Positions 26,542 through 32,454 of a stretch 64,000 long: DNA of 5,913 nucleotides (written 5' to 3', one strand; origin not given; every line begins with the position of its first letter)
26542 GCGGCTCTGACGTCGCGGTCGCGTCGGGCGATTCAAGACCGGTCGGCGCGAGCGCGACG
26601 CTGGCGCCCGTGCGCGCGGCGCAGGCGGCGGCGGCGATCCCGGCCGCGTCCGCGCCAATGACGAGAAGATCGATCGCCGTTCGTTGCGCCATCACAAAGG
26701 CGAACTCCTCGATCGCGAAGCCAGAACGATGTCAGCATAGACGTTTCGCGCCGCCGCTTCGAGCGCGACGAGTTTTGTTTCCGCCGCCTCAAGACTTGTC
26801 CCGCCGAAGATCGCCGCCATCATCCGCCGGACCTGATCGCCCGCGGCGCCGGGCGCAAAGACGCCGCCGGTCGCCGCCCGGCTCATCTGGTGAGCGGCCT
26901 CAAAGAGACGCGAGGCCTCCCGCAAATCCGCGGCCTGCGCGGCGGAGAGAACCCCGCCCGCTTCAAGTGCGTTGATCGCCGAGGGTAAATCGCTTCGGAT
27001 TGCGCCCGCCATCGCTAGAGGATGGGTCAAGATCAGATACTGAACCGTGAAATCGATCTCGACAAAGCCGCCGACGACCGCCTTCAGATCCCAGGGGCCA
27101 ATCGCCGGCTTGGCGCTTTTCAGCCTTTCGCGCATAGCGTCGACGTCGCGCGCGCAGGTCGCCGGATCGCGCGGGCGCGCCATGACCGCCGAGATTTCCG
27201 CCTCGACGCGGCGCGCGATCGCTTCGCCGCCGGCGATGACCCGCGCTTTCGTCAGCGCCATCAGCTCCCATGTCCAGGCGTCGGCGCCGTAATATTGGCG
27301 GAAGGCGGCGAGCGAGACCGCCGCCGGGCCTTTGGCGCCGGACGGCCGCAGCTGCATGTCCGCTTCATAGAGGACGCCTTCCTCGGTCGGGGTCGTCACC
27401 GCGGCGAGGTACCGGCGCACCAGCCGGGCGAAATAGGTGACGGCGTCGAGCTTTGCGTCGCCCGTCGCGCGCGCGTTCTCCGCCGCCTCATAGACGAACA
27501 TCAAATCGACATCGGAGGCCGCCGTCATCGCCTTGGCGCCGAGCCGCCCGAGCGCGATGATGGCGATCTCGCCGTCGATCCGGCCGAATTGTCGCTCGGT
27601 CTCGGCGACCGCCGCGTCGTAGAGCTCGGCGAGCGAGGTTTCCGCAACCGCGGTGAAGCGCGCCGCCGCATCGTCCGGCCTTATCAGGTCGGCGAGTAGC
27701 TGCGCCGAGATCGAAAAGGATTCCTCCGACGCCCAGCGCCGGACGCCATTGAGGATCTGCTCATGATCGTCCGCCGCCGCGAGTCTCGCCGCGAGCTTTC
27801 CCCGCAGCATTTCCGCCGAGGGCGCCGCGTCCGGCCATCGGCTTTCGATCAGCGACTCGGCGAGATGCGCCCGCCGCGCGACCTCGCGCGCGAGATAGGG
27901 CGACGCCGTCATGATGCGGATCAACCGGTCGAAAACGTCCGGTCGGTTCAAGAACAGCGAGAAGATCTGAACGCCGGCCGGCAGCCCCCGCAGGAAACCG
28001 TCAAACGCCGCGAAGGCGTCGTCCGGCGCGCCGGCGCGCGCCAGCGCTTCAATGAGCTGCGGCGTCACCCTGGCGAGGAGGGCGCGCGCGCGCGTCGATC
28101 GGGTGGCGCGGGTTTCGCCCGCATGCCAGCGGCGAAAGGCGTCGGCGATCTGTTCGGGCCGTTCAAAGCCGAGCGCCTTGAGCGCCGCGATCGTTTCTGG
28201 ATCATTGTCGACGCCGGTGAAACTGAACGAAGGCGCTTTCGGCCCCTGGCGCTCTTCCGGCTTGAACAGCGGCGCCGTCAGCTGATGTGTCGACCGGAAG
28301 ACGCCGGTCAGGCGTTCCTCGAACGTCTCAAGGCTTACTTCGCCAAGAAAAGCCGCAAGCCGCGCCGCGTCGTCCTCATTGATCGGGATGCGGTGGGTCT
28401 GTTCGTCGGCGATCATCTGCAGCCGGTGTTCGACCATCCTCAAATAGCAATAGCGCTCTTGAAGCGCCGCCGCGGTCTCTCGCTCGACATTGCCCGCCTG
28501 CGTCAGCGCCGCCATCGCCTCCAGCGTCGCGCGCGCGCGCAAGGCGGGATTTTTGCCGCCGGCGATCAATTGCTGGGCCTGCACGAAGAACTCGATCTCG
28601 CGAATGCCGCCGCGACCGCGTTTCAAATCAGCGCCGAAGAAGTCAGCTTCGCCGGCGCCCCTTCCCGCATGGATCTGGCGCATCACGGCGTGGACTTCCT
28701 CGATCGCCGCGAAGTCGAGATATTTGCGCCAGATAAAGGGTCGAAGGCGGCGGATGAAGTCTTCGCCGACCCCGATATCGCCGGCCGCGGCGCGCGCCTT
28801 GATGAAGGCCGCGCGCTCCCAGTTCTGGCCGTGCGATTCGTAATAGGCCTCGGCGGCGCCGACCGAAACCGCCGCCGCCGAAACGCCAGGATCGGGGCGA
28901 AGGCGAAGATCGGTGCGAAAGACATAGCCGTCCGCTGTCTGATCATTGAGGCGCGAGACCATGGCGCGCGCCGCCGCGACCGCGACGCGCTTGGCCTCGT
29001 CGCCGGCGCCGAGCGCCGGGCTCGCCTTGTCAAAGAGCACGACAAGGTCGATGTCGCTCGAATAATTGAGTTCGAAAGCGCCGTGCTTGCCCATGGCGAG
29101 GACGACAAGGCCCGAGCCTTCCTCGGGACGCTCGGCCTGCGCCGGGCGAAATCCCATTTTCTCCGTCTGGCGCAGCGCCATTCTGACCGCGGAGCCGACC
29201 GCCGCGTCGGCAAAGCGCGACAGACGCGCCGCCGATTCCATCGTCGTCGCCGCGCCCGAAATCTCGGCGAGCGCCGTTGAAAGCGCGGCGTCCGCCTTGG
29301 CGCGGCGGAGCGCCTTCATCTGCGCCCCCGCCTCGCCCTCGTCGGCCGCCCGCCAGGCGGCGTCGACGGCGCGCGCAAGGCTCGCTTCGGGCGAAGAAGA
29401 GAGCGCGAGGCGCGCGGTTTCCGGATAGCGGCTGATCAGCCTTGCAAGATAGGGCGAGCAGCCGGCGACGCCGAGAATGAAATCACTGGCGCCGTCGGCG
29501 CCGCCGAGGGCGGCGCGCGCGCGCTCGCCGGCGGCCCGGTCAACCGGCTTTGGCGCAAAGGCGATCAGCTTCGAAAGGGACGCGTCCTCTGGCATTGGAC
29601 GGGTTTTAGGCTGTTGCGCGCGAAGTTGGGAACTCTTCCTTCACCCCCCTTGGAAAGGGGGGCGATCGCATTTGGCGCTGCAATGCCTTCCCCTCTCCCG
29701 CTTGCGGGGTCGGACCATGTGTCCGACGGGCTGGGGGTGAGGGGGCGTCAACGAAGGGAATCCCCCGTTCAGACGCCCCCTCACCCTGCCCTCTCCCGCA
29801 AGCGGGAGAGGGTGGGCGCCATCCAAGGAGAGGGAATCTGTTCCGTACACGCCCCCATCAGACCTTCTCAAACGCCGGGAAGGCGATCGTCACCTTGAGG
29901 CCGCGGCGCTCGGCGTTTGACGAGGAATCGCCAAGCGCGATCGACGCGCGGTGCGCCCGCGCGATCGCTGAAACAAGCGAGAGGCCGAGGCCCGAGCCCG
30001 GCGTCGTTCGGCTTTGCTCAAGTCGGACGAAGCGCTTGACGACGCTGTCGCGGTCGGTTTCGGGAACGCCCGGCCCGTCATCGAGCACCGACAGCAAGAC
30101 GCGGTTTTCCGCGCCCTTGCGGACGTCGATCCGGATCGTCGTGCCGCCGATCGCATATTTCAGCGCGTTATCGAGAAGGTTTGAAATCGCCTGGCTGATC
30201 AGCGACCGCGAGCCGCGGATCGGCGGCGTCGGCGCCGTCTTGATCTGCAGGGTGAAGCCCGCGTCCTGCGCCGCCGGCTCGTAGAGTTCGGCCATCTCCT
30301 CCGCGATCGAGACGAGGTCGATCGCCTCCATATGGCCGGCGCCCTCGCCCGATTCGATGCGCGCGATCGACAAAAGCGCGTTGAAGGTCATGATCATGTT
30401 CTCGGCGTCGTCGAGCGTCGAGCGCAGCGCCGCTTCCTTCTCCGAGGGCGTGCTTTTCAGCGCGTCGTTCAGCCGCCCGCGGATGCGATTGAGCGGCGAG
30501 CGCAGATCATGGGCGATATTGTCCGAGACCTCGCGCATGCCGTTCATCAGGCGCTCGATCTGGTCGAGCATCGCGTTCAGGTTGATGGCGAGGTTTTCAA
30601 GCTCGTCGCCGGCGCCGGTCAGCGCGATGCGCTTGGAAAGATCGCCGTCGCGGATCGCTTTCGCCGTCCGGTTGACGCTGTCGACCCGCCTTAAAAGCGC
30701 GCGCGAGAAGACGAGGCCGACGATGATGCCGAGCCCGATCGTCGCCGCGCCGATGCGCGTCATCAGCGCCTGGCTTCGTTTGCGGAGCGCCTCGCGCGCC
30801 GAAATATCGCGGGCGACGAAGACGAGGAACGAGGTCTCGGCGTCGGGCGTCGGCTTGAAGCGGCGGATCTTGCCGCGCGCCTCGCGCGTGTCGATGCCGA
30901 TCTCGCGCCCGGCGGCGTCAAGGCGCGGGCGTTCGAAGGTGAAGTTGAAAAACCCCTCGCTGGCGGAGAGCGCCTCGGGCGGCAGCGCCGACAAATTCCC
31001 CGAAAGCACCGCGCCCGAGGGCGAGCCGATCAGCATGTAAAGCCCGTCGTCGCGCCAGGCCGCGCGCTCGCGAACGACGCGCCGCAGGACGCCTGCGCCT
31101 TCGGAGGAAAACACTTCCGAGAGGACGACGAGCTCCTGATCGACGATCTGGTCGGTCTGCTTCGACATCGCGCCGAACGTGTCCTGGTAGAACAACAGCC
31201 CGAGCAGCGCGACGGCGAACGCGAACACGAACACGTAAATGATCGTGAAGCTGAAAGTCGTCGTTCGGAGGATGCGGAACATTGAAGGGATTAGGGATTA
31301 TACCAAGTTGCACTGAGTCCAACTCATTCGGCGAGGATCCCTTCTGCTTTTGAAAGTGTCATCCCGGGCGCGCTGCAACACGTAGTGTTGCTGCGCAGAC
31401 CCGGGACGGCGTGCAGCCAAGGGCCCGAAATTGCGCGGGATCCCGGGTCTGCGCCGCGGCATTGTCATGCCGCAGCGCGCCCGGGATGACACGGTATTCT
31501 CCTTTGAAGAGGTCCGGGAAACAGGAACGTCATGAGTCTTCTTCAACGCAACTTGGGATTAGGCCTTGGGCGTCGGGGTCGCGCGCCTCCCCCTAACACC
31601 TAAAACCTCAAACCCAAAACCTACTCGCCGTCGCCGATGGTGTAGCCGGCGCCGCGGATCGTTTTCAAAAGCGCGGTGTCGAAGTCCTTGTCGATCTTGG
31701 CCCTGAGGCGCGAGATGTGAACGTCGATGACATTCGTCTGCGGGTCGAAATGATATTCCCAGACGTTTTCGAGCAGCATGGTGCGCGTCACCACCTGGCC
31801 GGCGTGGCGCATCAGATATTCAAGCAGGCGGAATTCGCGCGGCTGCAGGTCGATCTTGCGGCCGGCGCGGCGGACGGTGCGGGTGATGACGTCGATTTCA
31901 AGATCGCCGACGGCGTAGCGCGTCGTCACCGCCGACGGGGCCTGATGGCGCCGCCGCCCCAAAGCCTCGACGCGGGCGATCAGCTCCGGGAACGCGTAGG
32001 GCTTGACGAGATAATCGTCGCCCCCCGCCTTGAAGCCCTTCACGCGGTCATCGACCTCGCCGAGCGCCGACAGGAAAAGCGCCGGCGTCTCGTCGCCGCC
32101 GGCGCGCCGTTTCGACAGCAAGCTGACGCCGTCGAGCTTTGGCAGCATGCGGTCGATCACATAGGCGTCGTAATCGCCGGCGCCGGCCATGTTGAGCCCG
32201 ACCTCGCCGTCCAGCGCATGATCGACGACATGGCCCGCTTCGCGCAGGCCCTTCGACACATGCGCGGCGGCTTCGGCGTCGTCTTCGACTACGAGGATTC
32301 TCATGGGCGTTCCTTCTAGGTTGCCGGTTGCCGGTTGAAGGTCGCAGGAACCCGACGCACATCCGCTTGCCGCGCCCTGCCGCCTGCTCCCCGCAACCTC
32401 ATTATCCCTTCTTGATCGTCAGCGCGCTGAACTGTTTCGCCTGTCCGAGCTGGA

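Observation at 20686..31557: New ~258-bp MITE family (TIR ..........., 3-bp TNA target duplication) also sits between the response regulator and histidine kinase and right after another kinase gene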

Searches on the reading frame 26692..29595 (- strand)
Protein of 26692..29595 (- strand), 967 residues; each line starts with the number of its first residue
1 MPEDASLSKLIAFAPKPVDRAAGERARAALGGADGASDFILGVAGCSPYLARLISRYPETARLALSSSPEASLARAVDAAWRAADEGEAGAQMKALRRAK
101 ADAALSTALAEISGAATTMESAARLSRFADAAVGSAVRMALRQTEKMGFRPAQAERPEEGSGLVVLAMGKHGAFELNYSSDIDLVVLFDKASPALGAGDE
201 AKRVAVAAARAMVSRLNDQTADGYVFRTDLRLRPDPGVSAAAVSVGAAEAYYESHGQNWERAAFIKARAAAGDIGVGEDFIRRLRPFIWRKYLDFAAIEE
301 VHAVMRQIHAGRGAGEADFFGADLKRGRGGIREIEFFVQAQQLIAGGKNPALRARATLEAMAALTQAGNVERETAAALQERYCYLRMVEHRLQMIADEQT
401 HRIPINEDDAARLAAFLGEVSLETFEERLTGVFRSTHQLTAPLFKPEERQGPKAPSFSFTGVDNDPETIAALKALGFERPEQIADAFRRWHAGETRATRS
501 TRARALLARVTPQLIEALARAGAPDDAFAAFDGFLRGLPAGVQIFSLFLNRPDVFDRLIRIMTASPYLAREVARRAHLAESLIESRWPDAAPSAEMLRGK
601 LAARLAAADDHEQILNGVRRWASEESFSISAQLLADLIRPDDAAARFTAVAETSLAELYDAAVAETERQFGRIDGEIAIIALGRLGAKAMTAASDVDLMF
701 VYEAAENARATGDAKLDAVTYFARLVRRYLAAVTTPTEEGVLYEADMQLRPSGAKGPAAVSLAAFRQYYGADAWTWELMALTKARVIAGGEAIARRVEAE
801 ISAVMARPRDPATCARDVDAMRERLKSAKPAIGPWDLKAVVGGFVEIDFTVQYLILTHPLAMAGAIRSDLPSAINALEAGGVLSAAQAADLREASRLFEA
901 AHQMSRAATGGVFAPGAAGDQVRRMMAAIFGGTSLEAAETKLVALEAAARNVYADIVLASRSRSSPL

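Call 19: search_protein_families(library=pfam, proteins=[window:26692-29595:-])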
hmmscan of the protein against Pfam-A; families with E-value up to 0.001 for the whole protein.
window:26692-29595:- (967 aa): 3 families
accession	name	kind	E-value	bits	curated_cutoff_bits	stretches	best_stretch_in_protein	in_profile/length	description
PF03710.21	GlnE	-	7.1e-107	356.9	24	2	556-796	2-248/252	Glutamate-ammonia ligase adenylyltransferase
PF08335.16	GlnD_UR_UTase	-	2.2e-29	102.7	21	1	317-444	21-141/141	GlnD PII-uridylyltransferase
PF03445.19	DUF294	-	0.00042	20.6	21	0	632-733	5-101/138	Putative nucleotidyltransferase DUF294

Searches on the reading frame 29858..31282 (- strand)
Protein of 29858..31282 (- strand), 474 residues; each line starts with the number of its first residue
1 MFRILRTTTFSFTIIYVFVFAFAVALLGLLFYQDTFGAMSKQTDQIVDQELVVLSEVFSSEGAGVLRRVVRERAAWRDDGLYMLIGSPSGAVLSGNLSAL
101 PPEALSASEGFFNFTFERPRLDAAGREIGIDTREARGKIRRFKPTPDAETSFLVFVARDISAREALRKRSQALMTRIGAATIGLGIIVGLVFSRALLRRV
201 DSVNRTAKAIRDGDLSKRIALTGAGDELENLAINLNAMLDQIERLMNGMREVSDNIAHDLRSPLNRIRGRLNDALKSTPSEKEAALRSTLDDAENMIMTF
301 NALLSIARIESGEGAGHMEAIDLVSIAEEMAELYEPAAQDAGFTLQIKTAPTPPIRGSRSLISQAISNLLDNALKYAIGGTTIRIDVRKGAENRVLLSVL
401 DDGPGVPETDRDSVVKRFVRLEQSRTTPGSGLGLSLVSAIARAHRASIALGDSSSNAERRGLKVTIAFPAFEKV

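Call 19: search_protein_families(library=pfam, proteins=[window:29858-31282:-])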
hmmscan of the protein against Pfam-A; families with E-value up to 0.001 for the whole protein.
window:29858-31282:- (474 aa): 3 families
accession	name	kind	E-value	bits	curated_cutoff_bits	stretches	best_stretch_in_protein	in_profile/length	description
PF02518.31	HATPase_c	-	4.8e-21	75.7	26.4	1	360-470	4-109/111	Histidine kinase-, DNA gyrase B-, and HSP90-like ATPase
PF00672.30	HAMP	-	1.2e-10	41.9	25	1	192-243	2-52/53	HAMP domain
PF00512.31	HisKA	-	2.3e-07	31.2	26.9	1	250-312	3-66/66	His Kinase A (phospho-acceptor) domain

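Call 60: search_protein_families(library=ncbifam, proteins=[window:29858-31282:-])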
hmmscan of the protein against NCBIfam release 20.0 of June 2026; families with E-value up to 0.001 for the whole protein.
window:29858-31282:- (474 aa): 73 families (the best 25 are shown)
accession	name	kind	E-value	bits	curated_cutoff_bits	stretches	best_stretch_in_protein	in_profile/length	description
TIGR01386.1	cztS_silS_copS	subfamily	2.5e-50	171.8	292.55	1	13-449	9-442/457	heavy metal sensor histidine kinase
NF007898.0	PRK10604.1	equivalog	1.8e-42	146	478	1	182-456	147-413/433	two-component system sensor histidine kinase RstB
NF008312.0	PRK11100.1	equivalog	3.5e-42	144.9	356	1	157-467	167-471/477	two-component system sensor histidine kinase CreC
NF033092.0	HK_WalK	equivalog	2.4e-36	125.5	725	2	245-469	368-593/594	cell wall metabolism sensor histidine kinase WalK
NF012163.2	BaeS_SmeS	equivalog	5.8e-35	121.1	500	1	175-454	167-446/457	sensor histidine kinase efflux regulator BaeS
NF012226.0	AdeS_HK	equivalog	1e-34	120.3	500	1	184-455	72-343/353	two-component sensor histidine kinase AdeS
NF007004.0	PRK09467.1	equivalog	6.2e-34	117.6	415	1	175-470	159-436/440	two-component system sensor histidine kinase EnvZ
TIGR02966.1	phoR_proteo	equivalog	9.4e-34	116.9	334.2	1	241-450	106-319/333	phosphate regulon sensor histidine kinase PhoR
NF007007.0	PRK09470.1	equivalog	3e-33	115.4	486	1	190-470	186-459/463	envelope stress sensor histidine kinase CpxA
NF008025.0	PRK10755.1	equivalog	1.4e-32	112.8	314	1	211-470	105-356/362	two-component system sensor histidine kinase PmrB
NF007837.0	PRK10549.1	equivalog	2.2e-32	112.4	603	1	177-472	169-460/466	envelope stress sensor histidine kinase BaeS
NF046044.1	PnpS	equivalog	2e-30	106.1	400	1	255-451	176-376/390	two-component system histidine kinase PnpS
NF007345.0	PRK09835.1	subfamily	4.2e-30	104.7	423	1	182-451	194-466/482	Cu(+)/Ag(+) sensor histidine kinase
NF045900.1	HisKinCpxALeg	equivalog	7.6e-30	104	800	1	174-469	155-450/451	two-component system sensor histidine kinase CpxA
NF045903.1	CuHisKinLciSLeg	equivalog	4.2e-28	98.8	700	1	189-452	79-344/357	copper-responsive two-component system sensor histidine kinase LciS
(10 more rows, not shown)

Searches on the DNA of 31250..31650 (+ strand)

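Call 54: search_dna_similar(query=window:31301-31357:+, collection=plasmids, mode=distant, max_evalue=10, max_rows=25)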
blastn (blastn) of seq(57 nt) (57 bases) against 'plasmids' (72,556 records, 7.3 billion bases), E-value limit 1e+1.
Records with a match: 2; places in all: 2; records where one place covers at least 80% of the query: 0.
Best place of each record, by identity: >=99% 2.
By first word of the organism name: Proteus 2.
By predicted mobility (MOB-suite, as given by PLSDB): mobilizable 2.
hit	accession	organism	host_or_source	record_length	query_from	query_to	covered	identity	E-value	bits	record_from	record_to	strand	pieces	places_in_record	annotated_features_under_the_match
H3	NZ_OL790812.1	Proteus mirabilis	-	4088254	32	50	33%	100.0%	4e+0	36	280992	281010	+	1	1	none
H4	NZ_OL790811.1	Proteus mirabilis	-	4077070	32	50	33%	100.0%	4e+0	36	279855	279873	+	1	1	none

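Call 80: search_rna_families(source=window, start=31250, end=31650, threshold=evalue, max_evalue=1)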
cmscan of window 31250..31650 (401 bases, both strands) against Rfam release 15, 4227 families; matches with E-value up to 1: 3.
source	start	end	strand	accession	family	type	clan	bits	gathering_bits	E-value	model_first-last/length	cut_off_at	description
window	31439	31488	+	RF03929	mir-6579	Gene; miRNA;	-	18.7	47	0.84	1-68/68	no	mir-6579 microRNA precursor family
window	31378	31464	-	RF03684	mir-1990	Gene; miRNA;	-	17.8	63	0.2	1-75/75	no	mir-1990 microRNA precursor family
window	31378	31461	+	RF03684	mir-1990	Gene; miRNA;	-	17.1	63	0.31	1-75/75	no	mir-1990 microRNA precursor family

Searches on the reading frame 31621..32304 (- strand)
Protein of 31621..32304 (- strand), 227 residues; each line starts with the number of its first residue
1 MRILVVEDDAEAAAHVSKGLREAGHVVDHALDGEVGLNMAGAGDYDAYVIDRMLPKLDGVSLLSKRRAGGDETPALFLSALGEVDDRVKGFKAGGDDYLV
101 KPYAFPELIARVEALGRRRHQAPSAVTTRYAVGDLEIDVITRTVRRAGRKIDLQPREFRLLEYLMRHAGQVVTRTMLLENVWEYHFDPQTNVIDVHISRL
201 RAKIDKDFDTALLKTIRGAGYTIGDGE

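Call 13: find_encoding_contigs(protein=window:31621-32304:-, flank=10000, max_places=6)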
Protein window:31621-32304:- (227 aa): 2 contigs read that carry it; 2 places shown.
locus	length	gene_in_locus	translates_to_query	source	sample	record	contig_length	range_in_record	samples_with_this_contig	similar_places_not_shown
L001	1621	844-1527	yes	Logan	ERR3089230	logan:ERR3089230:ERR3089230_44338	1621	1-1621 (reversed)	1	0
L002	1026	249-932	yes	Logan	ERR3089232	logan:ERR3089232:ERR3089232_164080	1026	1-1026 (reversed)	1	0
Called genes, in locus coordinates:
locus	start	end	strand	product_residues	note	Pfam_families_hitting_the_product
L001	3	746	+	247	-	?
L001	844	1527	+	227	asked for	PF00072:Response_reg, PF00486:Trans_reg_C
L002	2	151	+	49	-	?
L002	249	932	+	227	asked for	PF00072:Response_reg, PF00486:Trans_reg_C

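Call 19: search_protein_families(library=pfam, proteins=[window:31621-32304:-])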
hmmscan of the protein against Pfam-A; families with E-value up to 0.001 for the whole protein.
window:31621-32304:- (227 aa): 2 families
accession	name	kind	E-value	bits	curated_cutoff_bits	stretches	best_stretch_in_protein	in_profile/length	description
PF00486.34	Trans_reg_C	-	1e-28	99.6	26.2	1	148-222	1-76/77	Transcriptional regulatory protein, C terminal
PF00072.30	Response_reg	-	4.8e-20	72.2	30.2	1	3-113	1-111/111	Response regulator receiver domain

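Call 60: search_protein_families(library=ncbifam, proteins=[window:31621-32304:-])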
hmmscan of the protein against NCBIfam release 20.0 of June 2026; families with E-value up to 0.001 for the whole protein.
window:31621-32304:- (227 aa): 74 families (the best 25 are shown)
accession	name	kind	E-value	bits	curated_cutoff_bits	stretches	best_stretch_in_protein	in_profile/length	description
TIGR01387.1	cztR_silR_copR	subfamily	7.5e-73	244.8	279.2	1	3-222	1-217/218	heavy metal response regulator transcription factor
NF007346.1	PRK09836.1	equivalog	5.1e-67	226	420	1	1-223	1-221/227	copper/silver response regulator transcription factor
NF008567.0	PRK11517.1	equivalog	1e-59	201.7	353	1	1-223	1-218/223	response regulator transcription factor HprR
NF041734.1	resp_reg_RppA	equivalog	2.5e-52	177.5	250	1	1-223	1-227/229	two-component system response regulator RppA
NF041733.1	resp_reg_CseB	equivalog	7.2e-52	176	350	1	2-223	2-226/228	two-component system response regulator CseB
TIGR02154.1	PhoB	equivalog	1.6e-51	174.8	296.2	1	2-223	4-225/226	phosphate regulon transcriptional regulator PhoB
NF040689.1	MtrAB_MtrA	equivalog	9.2e-50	169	300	1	3-223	1-218/219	MtrAB system response regulator MtrA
NF045944.1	ResRegRpaBCyano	equivalog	2.7e-48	164.3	330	1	4-223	1-227/229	response regulator transcription factor RpaB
NF007928.2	PRK10643.1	equivalog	1.9e-47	161.7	330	1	1-222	1-215/216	two-component system response regulator PmrA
NF045914.1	RespRegNblR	equivalog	3.9e-45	154.2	300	1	2-223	8-225/228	response regulator transcription factor NblR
NF007663.1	PRK10336.1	equivalog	2.1e-44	151.9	345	1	1-225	1-218/219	quorum sensing response regulator transcription factor QseB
NF045991.1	RespRegCtrARhodob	equivalog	5.2e-44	150.6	350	1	1-223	1-221/224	response regulator transcription factor CtrA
NF040534.1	resp_reg_YycF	equivalog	2.8e-40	138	340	1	2-225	2-229/231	response regulator YycF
NF053854.1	RespRegPhoBBctds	equivalog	3e-40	138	270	1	3-222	1-223/225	two-component system response regulator PhoB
NF012023.0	PRK15479.1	equivalog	5.7e-40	137.2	337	1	1-223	1-217/224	transcriptional regulator TctD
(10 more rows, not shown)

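Call 71: list_cluster_members(proteins=[P0121, window:31621-32304:-, window:29858-31282:-, window:32402-33919:-, window:26692-29595:-, window:15707-18310:+, window:37652-38497:-, window:31298-31546:-, window:38499-38954:-, window:38170-38334:+])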
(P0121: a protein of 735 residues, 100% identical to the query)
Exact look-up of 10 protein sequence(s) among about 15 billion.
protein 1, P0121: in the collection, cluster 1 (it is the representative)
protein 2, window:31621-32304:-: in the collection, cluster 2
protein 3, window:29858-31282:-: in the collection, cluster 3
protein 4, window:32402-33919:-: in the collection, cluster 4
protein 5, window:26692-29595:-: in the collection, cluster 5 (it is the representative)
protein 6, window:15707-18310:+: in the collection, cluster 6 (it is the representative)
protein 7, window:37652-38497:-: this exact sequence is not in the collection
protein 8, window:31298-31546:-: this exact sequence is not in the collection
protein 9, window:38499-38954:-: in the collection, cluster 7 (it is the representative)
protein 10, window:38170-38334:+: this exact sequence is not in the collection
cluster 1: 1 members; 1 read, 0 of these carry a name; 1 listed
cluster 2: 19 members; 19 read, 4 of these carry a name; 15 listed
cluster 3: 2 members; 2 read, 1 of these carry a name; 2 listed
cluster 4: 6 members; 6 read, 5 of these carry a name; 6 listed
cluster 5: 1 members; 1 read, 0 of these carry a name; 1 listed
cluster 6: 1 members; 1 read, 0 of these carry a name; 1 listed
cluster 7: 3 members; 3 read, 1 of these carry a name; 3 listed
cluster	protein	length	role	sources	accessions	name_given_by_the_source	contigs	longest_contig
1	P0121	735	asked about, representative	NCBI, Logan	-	-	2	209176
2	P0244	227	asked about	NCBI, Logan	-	-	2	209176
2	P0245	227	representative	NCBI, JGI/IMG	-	two-component system OmpR family response regulator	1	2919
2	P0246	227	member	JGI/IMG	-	two-component system OmpR family response regulator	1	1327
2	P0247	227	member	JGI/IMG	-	two-component system OmpR family response regulator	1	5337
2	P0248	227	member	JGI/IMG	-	two-component system OmpR family response regulator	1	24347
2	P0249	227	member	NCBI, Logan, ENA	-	-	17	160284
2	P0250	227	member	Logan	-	-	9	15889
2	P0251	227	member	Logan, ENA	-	-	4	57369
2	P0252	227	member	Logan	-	-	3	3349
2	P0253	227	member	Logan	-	-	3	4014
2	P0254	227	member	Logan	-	-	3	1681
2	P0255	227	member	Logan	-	-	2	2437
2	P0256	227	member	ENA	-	-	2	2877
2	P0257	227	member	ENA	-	-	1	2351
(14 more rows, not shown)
